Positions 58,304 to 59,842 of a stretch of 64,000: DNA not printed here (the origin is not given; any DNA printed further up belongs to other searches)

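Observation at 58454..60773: Candidate novel two-gene defence cassette: HEPN-like RNase plus NucS-like nuclease inside a dead BREX locus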

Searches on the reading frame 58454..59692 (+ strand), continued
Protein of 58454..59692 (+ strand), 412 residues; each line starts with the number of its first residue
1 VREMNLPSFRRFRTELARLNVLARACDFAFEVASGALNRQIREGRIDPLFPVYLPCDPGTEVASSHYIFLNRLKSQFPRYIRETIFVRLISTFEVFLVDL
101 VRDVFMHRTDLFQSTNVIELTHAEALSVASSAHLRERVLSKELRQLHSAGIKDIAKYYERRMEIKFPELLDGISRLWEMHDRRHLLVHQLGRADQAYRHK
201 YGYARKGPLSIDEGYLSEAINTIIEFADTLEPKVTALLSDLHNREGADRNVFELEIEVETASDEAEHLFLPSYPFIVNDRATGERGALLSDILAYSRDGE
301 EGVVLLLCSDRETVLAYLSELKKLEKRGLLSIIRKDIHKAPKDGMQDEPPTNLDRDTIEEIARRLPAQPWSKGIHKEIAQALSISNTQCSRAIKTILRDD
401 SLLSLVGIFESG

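Call 45: search_protein_families(library=pfam, alignment_id=A3, max_evalue=1)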
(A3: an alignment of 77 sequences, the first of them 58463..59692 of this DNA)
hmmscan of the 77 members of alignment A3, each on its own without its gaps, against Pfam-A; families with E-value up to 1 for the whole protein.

A. member 1, window:58463-59692:+ (409 aa): 3 families
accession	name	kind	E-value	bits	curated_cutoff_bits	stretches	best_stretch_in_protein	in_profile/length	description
PF13545.12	HTH_Crp_2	-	0.011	16.2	27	0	115-167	21-67/70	Crp-like helix-turn-helix domain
PF13412.12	HTH_24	-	0.18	11.9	21.9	0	373-391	21-39/48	Winged helix-turn-helix DNA-binding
PF02205.27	WH2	-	0.22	11.7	23.1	1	279-290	2-13/28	WH2 motif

B. families by the number of members that match (of 77 scanned): 123 families (the first 25 are shown)
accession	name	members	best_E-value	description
PF18735.6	HEPN_RiboL-PSP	21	6.8e-05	RiboL-PSP-HEPN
PF13545.12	HTH_Crp_2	9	0.011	Crp-like helix-turn-helix domain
PF13412.12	HTH_24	8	0.011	Winged helix-turn-helix DNA-binding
PF04157.22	EAP30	3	0.0082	EAP30/Vps36 family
PF09339.16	HTH_IclR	3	0.02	IclR helix-turn-helix domain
PF13649.12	Methyltransf_25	3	0.022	Methyltransferase domain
PF13384.12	HTH_23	3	0.022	Homeodomain-like domain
PF08784.17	RPA_C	3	0.055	Replication protein A C terminal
PF08281.18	Sigma70_r4_2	3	0.077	Sigma-70, region 4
PF13730.12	HTH_36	3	0.09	Helix-turn-helix domain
PF08855.15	DUF1825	2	9.3e-06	Domain of unknown function (DUF1825)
PF01978.25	TrmB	2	0.00049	Sugar-specific transcriptional regulator TrmB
PF14058.11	PcfK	2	0.0021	PcfK-like protein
PF13613.12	HTH_Tnp_4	2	0.0031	Helix-turn-helix of DDE superfamily endonuclease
PF08811.16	DUF1800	2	0.0045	Protein of unknown function (DUF1800)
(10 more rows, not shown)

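Call 46: search_protein_families(library=pfam, proteins=[P0150, P0157, P0171, P0180, P0199, P0205, P0214, P0227, P0236, P0250], max_evalue=0.5)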
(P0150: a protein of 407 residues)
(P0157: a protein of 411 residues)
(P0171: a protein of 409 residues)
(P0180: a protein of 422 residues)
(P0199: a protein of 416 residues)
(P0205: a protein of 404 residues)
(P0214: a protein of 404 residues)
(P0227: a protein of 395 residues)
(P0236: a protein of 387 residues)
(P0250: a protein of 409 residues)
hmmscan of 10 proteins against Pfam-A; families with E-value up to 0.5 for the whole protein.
P0150 (407 aa): 1 family
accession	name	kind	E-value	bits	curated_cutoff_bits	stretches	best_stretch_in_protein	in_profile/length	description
PF18735.6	HEPN_RiboL-PSP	-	0.00013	22.4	28.4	1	79-235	26-189/191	RiboL-PSP-HEPN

P0157 (411 aa): 0 families

P0171 (409 aa): 1 family
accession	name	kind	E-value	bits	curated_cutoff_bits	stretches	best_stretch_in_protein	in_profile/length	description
PF16146.10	DUF4854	-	0.13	13.1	28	1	221-268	55-102/102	Domain of unknown function (DUF4854)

P0180 (422 aa): 1 family
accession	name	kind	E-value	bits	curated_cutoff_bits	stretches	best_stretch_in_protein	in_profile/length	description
PF08784.17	RPA_C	-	0.055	14.6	22.6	1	310-402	16-104/106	Replication protein A C terminal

P0199 (416 aa): 2 families
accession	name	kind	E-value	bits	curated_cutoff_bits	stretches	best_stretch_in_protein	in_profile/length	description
PF08279.18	HTH_11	-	0.082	13.2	25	0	380-401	22-43/55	HTH domain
PF16770.11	RTT107_BRCT_5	-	0.11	12.8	27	0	172-226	49-100/100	Regulator of Ty1 transposition protein 107 BRCT domain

P0205 (404 aa): 4 families
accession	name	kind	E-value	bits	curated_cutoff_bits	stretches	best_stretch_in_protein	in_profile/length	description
PF18735.6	HEPN_RiboL-PSP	-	0.015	15.6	28.4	1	65-182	19-159/191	RiboL-PSP-HEPN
PF10098.14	DUF2336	-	0.042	13.7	34.6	1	329-376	184-229/262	Uncharacterised protein conserved in bacteria (DUF2336)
PF13542.12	HTH_Tnp_ISL3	-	0.086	12.8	27.4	0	353-373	30-50/51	Helix-turn-helix domain of transposase family ISL3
PF19071.5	DUF5767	-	0.17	12.5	26.9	1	43-71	23-51/84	Family of unknown function (DUF5767)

P0214 (404 aa): 2 families
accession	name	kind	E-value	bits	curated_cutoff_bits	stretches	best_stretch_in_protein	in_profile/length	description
PF22134.1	DM_Arn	-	0.039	14.7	26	1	243-299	2-54/79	DNA Mimic Protein Arn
PF19101.5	DUF5788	-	0.25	11.4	25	1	307-360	32-81/131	Family of unknown function (DUF5788)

P0227 (395 aa): 4 families
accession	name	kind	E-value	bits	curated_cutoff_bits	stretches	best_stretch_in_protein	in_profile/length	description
PF11579.13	DUF3238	-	0.15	12.3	21.1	0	98-128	51-81/193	Protein of unknown function (DUF3238)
PF04263.21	TPK_catalytic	-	0.16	12.3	30.7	0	174-223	30-81/113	Thiamin pyrophosphokinase, catalytic domain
PF22560.2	GMT-wHTH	-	0.24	12.3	27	0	95-141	31-78/82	GMT-like wHTH domain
PF20663.3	COG4_N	-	0.26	11.8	27.3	0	313-356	20-62/107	Conserved oligomeric Golgi complex subunit 4, N-terminal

P0236 (387 aa): 2 families
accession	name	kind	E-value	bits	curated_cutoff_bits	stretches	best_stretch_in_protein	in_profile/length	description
PF12108.13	SF3a60_bindingd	-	0.04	14.3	22.3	1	4-19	8-23/27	Splicing factor SF3a60 binding domain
PF02367.23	TsaE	-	0.093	13.1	26.6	1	141-196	33-92/128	Threonylcarbamoyl adenosine biosynthesis protein TsaE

P0250 (409 aa): 1 family
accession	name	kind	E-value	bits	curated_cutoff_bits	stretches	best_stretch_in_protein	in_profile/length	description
PF12964.13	DUF3853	-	0.092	13.4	22.1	1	336-394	26-82/97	Protein of unknown function (DUF3853)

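Call 47: search_solved_structures(query=A3, max_evalue=10, show_alignments=2)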
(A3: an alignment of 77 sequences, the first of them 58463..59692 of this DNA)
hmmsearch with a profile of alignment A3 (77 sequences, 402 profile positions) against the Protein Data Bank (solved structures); distinct sequences matched with E-value up to 10: 0.

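Call 62: search_protein_families(library=padloc, alignment_id=A4, max_evalue=0.00001)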
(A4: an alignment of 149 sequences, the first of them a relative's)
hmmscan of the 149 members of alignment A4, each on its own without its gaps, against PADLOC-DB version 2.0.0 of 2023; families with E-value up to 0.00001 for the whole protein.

A. member 1, L001:570-2459:+ (629 aa): 0 families

B. families by the number of members that match (of 149 scanned): 217 families (the first 25 are shown)
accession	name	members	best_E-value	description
PDLC03305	MTase_II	4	1.6e-117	Type II methyltransferase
PDLC04134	mad2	4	1e-16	mads_2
PDLC03339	MTase_II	3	5.7e-61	Type II methyltransferase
PDLC03354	MTase_II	3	7.8e-58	Type II methyltransferase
PDLC03229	MTase_II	3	2.6e-55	Type II methyltransferase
PDLC03371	MTase_II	3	1.6e-40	Type II methyltransferase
PDLC03353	MTase_II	3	1.8e-35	Type II methyltransferase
PDLC03636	MTase_III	3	1.8e-34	Type III methyltransferase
PDLC03299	MTase_II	3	5e-34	Type II methyltransferase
PDLC03350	MTase_II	3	1.9e-31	Type II methyltransferase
PDLC03320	MTase_II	3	6.1e-31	Type II methyltransferase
PDLC03387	MTase_II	3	2.6e-30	Type II methyltransferase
PDLC03216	MTase_II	3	3.4e-30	Type II methyltransferase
PDLC03738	oMTase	3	6.6e-28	orphan methyltransferase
PDLC03265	MTase_II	3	1.2e-24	Type II methyltransferase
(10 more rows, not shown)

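Call 64: search_protein_families(library=pfam, alignment_id=A4, max_evalue=0.00001)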
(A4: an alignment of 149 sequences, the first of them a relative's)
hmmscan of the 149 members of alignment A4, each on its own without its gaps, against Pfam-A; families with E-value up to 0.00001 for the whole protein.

A. member 1, L001:570-2459:+ (629 aa): 1 family
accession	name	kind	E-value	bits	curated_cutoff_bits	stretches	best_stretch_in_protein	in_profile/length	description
PF20172.3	DUF6538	-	3.8e-11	42.9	27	1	19-75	5-60/60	Domain of unknown function (DUF6538)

B. families by the number of members that match (of 149 scanned): 138 families (the first 25 are shown)
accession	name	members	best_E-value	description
PF00361.26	Proton_antipo_M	3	1.6e-80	NADH:quinone oxidoreductase/Mrp antiporter, TM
PF01555.25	N6_N4_Mtase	3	9.7e-48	DNA methylase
PF00171.27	Aldedh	2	1.1e-158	Aldehyde dehydrogenase family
PF13365.12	Trypsin_2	2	4.4e-27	Trypsin-like peptidase domain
PF10108.15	DNA_pol_B_exo2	2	1.5e-23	Predicted 3'-5' exonuclease related to the exonuclease domain of PolB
PF12833.13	HTH_18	2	7e-20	Helix-turn-helix domain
PF00702.32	Hydrolase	2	9.8e-17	haloacid dehalogenase-like hydrolase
PF00165.29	HTH_AraC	2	3.2e-14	Bacterial regulatory helix-turn-helix proteins, AraC family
PF11153.13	DUF2931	2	7.4e-13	Protein of unknown function (DUF2931)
PF00583.31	Acetyltransf_1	2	1.9e-12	Acetyltransferase (GNAT) family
PF04471.18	Mrr_cat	2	4e-12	Restriction endonuclease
PF00089.32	Trypsin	2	1.9e-10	Trypsin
PF07992.20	Pyr_redox_2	2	3.5e-09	Pyridine nucleotide-disulphide oxidoreductase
PF00890.30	FAD_binding_2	2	5.8e-08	FAD binding domain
PF03030.21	H_PPase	1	1.4e-263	Inorganic H+ pyrophosphatase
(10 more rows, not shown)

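Call 71: fold_search(model_id=the predicted structure, library=viral)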
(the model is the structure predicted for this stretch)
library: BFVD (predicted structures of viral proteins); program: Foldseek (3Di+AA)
matches with E <= 10: 644; with E <= 0.001: 0
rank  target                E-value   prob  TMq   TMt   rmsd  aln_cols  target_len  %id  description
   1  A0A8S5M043            1.5e-03  0.82  0.17  0.14  23.7       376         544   11  Minor capsid protein [Siphoviridae sp. ctr0N4]
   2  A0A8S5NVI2            2.1e-03  1.00  0.32  0.41   8.0       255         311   12  Uncharacterized protein [Siphoviridae sp. ctiPM17]
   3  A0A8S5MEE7            3.2e-03  0.35  0.14  0.14  26.0       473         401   11  Minor capsid protein [Siphoviridae sp. ctS1E53]
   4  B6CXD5                4.4e-03  0.63  0.19  0.19  26.2       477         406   10  (no name in the UniProt tables at hand)
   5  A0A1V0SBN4            4.8e-03  0.15  0.09  0.07  30.2       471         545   10  ABC transporter [Catovirus CTV1]
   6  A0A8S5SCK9            7.3e-03  0.30  0.14  0.11  23.4       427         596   11  Minor capsid protein [Siphoviridae sp. ctqBc4]
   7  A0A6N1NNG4            9.5e-03  0.47  0.12  0.15  17.1       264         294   12  Putative translation factor [Tupanvirus soda lake]
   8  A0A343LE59            1.4e-02  0.51  0.17  0.21  24.6       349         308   12  Phage head morphogenesis domain-containing protein [Leptospira phage LE3]
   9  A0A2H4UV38            3.0e-02  0.54  0.13  0.18  17.7       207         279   12  Eukaryotic translation initiation factor eIF-2 alpha [Bodo saltans virus]
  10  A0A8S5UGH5            3.0e-02  0.18  0.12  0.16  20.5       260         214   11  Uncharacterized protein [Myoviridae sp. ctshb19]
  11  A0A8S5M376            4.0e-02  0.44  0.19  0.19  18.6       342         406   12  Minor capsid protein [Siphoviridae sp. ctQJR51]
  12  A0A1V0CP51            4.0e-02  0.20  0.10  0.13  21.0       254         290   10  (no name in the UniProt tables at hand)
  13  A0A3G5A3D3            4.7e-02  0.60  0.15  0.20  15.6       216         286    9  Putative eukaryotic translation initiation factor 2 subunit 1 [Gaeavirus sp.]
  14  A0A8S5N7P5            4.7e-02  0.18  0.14  0.11  24.8       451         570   11  Minor capsid protein [Siphoviridae sp. ctnN38]
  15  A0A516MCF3            4.7e-02  0.16  0.13  0.14  25.7       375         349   10  (no name in the UniProt tables at hand)
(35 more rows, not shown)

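Call 73: find_encoding_contigs(protein=P0001, flank=8000, max_places=3)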
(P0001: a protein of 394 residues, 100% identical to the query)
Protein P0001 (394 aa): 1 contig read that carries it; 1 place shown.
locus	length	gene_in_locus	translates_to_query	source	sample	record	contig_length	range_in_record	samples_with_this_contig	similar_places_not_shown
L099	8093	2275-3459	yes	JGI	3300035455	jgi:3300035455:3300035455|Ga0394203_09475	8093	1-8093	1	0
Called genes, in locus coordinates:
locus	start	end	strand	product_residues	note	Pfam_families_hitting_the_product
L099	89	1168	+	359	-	PF01476:LysM, PF12690:BsuPI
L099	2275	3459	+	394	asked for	-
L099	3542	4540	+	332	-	PF01939:NucS_C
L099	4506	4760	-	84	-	-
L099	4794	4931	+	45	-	PF04555:XhoI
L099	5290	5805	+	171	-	-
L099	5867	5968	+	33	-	-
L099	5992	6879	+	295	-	PF07669:Eco57I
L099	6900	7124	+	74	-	-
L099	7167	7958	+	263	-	-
